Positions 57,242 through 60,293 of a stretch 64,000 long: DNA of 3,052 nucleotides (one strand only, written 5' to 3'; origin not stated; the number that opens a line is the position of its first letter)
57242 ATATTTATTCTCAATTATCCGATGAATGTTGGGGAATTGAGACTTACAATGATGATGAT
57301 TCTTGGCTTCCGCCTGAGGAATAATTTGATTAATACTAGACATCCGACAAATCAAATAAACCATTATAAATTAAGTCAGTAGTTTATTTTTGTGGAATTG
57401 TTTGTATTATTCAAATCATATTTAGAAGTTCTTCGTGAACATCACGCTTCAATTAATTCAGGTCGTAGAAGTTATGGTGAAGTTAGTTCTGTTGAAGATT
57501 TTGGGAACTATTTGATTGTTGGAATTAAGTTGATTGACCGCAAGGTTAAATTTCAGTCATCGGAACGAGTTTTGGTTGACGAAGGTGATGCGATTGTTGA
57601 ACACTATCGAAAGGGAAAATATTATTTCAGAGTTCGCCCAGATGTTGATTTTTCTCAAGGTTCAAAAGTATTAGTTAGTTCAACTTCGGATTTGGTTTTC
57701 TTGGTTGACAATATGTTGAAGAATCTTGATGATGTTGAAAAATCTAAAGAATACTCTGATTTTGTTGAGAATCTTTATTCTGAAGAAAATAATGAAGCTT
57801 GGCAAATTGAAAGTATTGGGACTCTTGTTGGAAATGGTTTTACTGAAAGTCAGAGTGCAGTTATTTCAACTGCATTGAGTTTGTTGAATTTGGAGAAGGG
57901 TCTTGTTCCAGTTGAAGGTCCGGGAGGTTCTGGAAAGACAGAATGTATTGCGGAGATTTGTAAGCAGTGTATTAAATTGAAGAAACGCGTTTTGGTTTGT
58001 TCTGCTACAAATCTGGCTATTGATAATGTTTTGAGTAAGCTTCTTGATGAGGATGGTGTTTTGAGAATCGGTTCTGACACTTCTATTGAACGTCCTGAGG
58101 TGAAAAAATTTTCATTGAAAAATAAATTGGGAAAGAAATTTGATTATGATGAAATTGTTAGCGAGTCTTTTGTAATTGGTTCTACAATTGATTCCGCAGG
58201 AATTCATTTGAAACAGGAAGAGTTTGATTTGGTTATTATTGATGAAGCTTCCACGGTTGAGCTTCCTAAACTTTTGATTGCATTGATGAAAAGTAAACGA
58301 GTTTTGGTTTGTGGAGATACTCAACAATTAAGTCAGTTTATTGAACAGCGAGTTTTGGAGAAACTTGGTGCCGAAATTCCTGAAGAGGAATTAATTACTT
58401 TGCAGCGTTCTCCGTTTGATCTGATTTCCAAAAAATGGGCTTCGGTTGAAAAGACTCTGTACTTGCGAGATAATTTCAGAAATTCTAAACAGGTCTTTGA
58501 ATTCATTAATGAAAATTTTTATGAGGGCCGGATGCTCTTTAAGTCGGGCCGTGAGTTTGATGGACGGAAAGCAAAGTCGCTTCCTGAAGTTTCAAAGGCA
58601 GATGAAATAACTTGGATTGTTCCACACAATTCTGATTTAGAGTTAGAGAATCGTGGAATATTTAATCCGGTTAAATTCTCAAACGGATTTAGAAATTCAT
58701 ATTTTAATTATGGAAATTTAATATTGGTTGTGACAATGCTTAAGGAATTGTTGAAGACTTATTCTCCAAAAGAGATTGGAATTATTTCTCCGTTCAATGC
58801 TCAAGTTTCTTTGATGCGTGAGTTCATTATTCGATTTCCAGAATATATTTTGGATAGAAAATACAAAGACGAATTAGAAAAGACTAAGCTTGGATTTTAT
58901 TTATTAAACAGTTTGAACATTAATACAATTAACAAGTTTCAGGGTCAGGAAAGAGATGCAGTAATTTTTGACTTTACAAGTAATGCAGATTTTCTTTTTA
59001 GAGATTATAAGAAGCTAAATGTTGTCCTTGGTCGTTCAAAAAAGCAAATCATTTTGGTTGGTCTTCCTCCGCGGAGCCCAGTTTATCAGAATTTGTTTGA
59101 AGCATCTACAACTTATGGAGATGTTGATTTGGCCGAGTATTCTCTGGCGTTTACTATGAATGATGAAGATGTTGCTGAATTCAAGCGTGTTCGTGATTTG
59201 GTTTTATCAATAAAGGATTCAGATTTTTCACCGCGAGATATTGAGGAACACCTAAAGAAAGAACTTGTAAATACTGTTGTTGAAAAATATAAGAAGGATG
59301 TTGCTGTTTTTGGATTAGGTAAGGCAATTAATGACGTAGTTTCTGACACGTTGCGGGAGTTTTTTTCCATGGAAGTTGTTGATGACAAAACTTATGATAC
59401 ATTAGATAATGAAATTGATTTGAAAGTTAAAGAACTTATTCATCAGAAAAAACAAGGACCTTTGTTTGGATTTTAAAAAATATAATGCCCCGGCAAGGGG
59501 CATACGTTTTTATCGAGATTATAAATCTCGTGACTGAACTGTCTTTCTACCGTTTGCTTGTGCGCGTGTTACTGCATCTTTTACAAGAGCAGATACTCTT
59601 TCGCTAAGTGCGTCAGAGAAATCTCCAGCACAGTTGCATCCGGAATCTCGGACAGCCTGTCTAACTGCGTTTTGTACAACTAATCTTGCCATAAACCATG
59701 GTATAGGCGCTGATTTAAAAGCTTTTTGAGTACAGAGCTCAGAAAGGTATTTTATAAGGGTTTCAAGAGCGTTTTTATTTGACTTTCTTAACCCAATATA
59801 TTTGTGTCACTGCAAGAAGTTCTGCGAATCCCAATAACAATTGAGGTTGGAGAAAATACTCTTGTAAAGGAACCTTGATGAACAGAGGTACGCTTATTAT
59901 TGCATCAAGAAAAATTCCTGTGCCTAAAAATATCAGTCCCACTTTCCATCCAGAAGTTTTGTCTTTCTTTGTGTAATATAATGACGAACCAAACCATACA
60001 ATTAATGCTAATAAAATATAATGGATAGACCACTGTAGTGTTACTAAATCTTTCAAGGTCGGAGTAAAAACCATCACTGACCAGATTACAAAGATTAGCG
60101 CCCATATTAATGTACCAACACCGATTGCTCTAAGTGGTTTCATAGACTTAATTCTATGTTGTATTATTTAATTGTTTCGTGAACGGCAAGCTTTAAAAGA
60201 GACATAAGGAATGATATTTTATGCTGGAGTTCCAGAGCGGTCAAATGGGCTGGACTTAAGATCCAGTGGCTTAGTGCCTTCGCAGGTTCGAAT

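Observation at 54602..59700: tRNA-Asp-proximal cluster: winged-helix proteins, EEP nuclease, acidic ORFans and an Upf1-like SF1 helicase, a candidate nuclease-helicase module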

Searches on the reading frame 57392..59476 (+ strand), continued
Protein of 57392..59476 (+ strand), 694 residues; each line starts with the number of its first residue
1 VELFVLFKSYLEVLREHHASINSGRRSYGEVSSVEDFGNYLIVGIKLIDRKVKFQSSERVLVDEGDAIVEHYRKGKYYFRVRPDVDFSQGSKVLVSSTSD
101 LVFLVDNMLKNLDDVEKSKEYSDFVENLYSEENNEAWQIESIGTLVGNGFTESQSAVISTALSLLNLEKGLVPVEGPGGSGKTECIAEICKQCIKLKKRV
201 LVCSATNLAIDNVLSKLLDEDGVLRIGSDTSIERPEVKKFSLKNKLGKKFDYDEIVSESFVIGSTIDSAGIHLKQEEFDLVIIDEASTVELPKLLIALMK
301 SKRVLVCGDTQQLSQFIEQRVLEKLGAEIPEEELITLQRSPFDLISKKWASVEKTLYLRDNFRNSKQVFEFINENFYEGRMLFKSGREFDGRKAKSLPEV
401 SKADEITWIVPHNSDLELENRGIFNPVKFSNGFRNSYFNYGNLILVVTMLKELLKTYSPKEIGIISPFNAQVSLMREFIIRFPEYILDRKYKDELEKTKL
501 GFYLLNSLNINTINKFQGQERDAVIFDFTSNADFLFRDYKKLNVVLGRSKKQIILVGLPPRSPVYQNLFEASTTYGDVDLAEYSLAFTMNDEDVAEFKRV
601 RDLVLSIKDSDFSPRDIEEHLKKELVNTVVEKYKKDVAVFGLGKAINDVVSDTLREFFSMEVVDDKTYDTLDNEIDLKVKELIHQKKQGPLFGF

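Call 17: find_encoding_contigs(protein=P0013, flank=10000, max_places=3)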
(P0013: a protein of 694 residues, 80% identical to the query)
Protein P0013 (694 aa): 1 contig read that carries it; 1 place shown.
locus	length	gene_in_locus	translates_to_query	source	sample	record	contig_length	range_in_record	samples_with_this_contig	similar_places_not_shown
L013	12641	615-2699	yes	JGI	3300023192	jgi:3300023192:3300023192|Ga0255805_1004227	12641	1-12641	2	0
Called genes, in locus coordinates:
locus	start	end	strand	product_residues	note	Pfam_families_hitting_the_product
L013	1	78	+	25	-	?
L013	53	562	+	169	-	PF19479:DUF6015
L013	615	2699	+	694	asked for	PF04851:ResIII (weak), PF13086:AAA_11, PF13604:AAA_30, PF01443:Viral_helicase1 (faint), PF05127:NAT10_TcmA_helicase (weak), PF13245:AAA_19, PF13086:AAA_11, PF13087:AAA_12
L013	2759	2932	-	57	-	-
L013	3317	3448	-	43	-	PF00313:CSD (weak)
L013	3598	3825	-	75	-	-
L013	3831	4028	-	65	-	PF09360:zf-CDGSH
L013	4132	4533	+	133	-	-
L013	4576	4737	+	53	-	-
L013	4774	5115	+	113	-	-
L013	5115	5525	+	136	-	-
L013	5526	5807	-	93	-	-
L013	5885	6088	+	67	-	-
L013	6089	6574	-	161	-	PF01135:PCMT, PF00398:RrnaAD (weak), PF13649:Methyltransf_25 (faint)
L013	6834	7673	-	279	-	-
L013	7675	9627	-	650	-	-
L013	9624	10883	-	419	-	PF13243:SQHop_cyclase_C (weak), PF00432:Prenyltrans, PF13249:SQHop_cyclase_N (weak)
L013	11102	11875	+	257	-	-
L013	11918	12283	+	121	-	-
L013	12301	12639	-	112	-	?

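Call 37: find_related_loci(query=A2, collection=genome_contigs, flank=8000)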
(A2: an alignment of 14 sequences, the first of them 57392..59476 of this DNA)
Query A2 (694 aa) in genome_contigs; peptide patterns used: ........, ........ (x = any residue, [..] = any of these).
25 stretches matched a pattern; 6 encode a relative of the query (tblastn E <= 1e-3); 6 distinct loci.
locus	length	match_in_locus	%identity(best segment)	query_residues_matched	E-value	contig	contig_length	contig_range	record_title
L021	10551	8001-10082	89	1-694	0e+0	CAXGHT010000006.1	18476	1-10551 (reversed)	MAG TPA_asm: uncultured archaeon isolate ERR594290_metabat2_61 genome assembly, contig: ERZ5402418.802, whole genome sho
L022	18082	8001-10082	88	1-694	0e+0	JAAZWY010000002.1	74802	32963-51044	MAG: Nanoarchaeota archaeon isolate bin102p NODE_2_length_74802_cov_13.655050, whole genome shotgun sequence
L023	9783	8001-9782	87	1-594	0e+0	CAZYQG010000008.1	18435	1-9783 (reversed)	MAG TPA_asm: Candidatus Woesearchaeota archaeon isolate binchicken_co141_98 genome assembly, contig: NODE_13017_length_1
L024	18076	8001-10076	68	1-694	0e+0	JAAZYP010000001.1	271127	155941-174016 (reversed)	MAG: Nanoarchaeota archaeon isolate bin62s NODE_1_length_271127_cov_16.405325, whole genome shotgun sequence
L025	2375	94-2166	67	1-694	0e+0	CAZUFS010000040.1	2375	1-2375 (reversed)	MAG TPA_asm: Candidatus Woesearchaeota archaeon isolate SRP077602_co3_356 genome assembly, contig: NODE_114609_length_23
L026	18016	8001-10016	41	6-694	8e-171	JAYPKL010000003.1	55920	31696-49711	MAG: Candidatus Woesearchaeota archaeon isolate 139576_S177_concoct_bins.tsv.011 NODE_372_length_55920_cov_6.472675, who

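Call 41: find_related_loci(query=A2, collection=viral_contigs, flank=8000)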
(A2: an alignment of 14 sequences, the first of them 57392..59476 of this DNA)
Query A2 (694 aa) in viral_contigs; peptide patterns used: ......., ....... (x = any residue, [..] = any of these).
52 stretches matched a pattern, but none encodes a relative of the query by tblastn (E <= 1e-3).

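Call 48: search_solved_structures(query=A2, max_evalue=1e-10)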
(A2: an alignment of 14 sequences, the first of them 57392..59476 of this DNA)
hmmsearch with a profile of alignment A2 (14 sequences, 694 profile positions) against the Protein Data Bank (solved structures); distinct sequences matched with E-value up to 1e-10: 15.
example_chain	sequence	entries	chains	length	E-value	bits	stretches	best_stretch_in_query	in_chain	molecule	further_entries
5eaw_A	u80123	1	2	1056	2e-24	89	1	165-481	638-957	DNA replication ATP-dependent helicase/nuclease DNA2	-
5eax_A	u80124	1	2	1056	2e-24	89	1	165-481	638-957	DNA replication ATP-dependent helicase/nuclease DNA2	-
5ean_A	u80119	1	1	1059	2e-24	89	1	165-481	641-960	DNA replication ATP-dependent helicase/nuclease DNA2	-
4b3f_X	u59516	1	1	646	7.6e-24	87.1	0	152-254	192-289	DNA-BINDING PROTEIN SMUBP-2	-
4b3g_A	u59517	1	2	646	7.6e-24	87.1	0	152-254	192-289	DNA-BINDING PROTEIN SMUBP-2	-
8rd3_A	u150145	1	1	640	1.3e-20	76.4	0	169-228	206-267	ATP-dependent helicase NAM7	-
2xzl_A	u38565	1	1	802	4e-20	74.8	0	169-227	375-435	ATP-DEPENDENT HELICASE NAM7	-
9qdq_A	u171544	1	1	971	9.2e-20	73.6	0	169-227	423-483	ATP-dependent helicase NAM7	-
2xzo_A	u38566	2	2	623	2.9e-19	71.9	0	435-571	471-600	REGULATOR OF NONSENSE TRANSCRIPTS 1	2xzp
2gjk_A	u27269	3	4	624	3e-19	71.9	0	435-571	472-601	Regulator of nonsense transcripts 1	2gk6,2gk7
6ej5_A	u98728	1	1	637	3.3e-19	71.8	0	435-571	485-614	Regulator of nonsense transcripts 1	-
2wjv_A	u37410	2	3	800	1e-18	70.2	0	435-571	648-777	REGULATOR OF NONSENSE TRANSCRIPTS 1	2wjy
9qwn_A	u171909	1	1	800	1e-18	70.2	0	435-571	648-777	Isoform 2 of Regulator of nonsense transcripts 1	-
5mzn_A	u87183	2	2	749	3.2e-14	55.3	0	434-559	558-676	Helicase SEN1,Helicase SEN1 | Helicase SEN1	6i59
8ftm_A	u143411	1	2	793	9.7e-12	47.1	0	225-314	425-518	5'-3' RNA helicase-like protein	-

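Call 61: search_protein_families(library=phrogs, proteins=[window:57392-59476:+], max_evalue=0.01)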
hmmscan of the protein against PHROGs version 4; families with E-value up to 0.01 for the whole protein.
window:57392-59476:+ (694 aa): 6 families
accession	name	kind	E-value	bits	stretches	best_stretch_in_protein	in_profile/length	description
phrog_25411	-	unknown function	2.6e-27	96.7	2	169-381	230-453/627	-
phrog_325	-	DNA, RNA and nucleotide metabolism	6.2e-10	39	1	138-364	459-643/986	Dda-like helicase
phrog_4412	-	DNA, RNA and nucleotide metabolism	5e-07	29.4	0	275-314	419-461/743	exonuclease V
phrog_25471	-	unknown function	7.1e-06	27.2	1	149-222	2-77/162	-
phrog_1967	-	DNA, RNA and nucleotide metabolism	1.2e-05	25.1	0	148-204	151-203/776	DNA helicase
phrog_16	-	DNA, RNA and nucleotide metabolism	5.1e-05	22.7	1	177-289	298-388/986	DNA helicase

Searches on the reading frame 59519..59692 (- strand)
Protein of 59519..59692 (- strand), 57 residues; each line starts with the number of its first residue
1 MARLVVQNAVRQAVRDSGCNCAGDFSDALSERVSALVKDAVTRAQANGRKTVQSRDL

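Call 4: search_protein_families(library=pfam, proteins=[window:59519-59692:-], max_evalue=0.1)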
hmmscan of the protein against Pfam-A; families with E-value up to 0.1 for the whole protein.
window:59519-59692:- (57 aa): 3 families
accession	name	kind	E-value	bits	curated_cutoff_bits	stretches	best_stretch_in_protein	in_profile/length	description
PF00808.29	CBFD_NFYB_HMF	-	0.0094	16.6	21.4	1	27-57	31-61/65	Histone-like transcription factor (CBF/NF-Y) and archaeal histone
PF09123.17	DUF1931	-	0.034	14.8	21.8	1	23-57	19-53/138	Domain of unknown function (DUF1931)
PF17862.7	AAA_lid_3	-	0.08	13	27.2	0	34-57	20-43/45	AAA+ lid domain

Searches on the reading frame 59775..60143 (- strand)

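Call 4: search_protein_families(library=pfam, proteins=[window:59775-60143:-], max_evalue=0.1)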
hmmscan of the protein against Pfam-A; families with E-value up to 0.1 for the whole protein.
window:59775-60143:- (122 aa): 2 families
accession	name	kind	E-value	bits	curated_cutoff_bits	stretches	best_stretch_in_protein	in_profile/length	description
PF17329.7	DUF5367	-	0.00051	20.7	25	1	35-88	7-62/98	Family of unknown function (DUF5367)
PF12670.12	DUF3792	-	0.071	13.7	31.3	1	6-78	8-76/115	Protein of unknown function (DUF3792)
